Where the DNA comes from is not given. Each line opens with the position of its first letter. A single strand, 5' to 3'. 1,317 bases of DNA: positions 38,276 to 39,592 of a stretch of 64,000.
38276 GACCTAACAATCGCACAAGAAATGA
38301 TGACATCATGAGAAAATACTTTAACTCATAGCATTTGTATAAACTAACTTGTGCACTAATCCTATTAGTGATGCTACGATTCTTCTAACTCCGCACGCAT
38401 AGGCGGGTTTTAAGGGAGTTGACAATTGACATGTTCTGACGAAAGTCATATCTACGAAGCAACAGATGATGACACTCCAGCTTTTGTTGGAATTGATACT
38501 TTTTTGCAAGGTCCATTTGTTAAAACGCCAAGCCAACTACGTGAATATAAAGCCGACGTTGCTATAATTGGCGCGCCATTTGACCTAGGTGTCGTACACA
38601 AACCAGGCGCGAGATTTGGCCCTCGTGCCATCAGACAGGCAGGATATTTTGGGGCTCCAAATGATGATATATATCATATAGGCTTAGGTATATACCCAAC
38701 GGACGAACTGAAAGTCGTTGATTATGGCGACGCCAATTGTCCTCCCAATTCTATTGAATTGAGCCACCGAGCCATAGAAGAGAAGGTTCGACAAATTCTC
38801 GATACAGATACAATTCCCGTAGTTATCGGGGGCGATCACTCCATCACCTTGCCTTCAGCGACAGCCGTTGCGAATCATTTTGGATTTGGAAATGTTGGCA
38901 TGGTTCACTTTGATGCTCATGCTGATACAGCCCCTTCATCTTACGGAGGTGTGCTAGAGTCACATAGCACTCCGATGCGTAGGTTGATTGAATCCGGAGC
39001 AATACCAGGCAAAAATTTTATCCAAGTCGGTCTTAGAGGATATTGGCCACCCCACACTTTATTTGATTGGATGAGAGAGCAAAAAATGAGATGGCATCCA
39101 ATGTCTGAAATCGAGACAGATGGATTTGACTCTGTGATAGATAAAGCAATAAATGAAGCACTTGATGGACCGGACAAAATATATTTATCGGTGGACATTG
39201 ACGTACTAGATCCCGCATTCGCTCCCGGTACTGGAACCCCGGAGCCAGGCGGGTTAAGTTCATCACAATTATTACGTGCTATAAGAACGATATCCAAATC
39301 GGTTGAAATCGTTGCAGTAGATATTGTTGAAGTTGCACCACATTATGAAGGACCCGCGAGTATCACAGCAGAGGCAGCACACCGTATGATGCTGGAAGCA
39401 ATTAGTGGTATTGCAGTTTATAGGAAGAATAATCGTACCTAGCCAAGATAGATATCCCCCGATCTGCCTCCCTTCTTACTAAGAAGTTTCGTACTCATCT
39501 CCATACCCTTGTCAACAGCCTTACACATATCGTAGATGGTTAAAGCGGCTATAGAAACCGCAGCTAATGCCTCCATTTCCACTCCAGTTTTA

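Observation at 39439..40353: RNase HI and MoaC are fused in one ORF, with an A9 slippery tract, a hidden TAG stop and an SD plus ATG at the junction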

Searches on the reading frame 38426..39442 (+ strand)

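Call 3: search_protein_families(library=pfam, proteins=[window:38426-39442:+])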
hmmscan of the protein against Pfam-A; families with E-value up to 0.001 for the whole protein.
window:38426-39442:+ (338 aa): 1 family
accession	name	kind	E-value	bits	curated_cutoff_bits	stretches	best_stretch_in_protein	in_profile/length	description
PF00491.26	Arginase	-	4.3e-87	292.6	22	1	43-325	1-277/280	Arginase family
